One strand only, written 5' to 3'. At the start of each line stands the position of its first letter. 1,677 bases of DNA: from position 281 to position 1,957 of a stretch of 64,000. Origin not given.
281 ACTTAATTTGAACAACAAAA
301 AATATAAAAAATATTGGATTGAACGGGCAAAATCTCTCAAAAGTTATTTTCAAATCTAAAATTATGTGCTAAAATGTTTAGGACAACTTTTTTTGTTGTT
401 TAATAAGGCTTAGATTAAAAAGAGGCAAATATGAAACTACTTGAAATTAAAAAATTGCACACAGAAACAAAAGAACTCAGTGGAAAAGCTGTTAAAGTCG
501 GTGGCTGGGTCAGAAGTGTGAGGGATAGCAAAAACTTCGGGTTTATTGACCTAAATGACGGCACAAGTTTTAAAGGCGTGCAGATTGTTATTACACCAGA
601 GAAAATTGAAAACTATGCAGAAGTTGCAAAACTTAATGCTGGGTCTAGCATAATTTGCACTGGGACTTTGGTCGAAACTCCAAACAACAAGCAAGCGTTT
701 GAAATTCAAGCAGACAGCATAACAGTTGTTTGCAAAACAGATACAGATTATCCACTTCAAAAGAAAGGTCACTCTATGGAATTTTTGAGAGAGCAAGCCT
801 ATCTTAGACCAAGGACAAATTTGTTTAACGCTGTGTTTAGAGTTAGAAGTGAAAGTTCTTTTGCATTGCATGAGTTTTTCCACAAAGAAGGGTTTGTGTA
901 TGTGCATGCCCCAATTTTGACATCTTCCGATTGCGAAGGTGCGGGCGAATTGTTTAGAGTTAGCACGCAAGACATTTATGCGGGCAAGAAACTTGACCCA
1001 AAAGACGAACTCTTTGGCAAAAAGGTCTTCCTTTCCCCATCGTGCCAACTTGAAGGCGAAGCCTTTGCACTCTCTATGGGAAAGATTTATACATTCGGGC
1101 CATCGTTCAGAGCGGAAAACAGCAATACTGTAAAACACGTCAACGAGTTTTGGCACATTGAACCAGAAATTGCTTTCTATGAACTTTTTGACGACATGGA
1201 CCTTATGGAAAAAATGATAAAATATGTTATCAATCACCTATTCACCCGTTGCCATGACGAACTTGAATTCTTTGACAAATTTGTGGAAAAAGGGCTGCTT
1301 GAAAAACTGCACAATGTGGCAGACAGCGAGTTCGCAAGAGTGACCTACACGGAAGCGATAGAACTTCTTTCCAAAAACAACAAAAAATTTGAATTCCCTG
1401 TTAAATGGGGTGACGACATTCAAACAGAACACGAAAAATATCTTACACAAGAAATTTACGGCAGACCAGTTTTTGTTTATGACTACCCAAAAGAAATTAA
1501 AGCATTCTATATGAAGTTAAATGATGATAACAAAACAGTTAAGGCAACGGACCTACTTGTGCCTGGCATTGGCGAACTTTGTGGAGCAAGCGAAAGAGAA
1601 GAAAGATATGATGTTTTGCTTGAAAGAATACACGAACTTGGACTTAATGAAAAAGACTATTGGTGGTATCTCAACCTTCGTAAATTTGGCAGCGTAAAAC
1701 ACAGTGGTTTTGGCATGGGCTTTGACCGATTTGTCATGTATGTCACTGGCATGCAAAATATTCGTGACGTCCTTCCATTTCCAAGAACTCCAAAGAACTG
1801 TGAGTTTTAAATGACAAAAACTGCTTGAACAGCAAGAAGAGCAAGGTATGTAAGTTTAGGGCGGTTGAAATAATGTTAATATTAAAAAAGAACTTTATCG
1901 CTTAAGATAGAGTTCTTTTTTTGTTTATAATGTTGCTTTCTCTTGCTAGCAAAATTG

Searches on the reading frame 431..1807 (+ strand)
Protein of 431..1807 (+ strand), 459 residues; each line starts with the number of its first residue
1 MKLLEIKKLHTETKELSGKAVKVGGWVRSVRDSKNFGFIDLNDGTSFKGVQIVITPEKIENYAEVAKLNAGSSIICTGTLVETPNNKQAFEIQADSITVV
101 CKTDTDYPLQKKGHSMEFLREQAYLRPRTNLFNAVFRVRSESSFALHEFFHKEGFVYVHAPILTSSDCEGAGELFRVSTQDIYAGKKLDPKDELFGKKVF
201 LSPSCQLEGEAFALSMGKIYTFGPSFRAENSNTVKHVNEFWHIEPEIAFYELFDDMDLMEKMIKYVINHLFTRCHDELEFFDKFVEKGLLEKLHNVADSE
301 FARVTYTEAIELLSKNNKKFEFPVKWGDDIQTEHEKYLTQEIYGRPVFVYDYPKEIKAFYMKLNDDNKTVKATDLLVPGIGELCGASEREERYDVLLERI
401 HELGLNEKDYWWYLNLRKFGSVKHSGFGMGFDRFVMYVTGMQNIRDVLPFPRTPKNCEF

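Call 49: search_protein_families(library=pfam, proteins=[window:431-1807:+], max_evalue=0.001)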
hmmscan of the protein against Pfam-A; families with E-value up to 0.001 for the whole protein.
window:431-1807:+ (459 aa): 2 families
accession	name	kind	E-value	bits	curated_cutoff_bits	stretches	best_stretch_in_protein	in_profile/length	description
PF00152.25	tRNA-synt_2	-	3.2e-67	227.2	25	1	116-453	2-307/308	tRNA synthetases class II (D, K and N)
PF01336.31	tRNA_anti-codon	-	6e-14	52.2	27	1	21-100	1-75/75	OB-fold nucleic acid binding domain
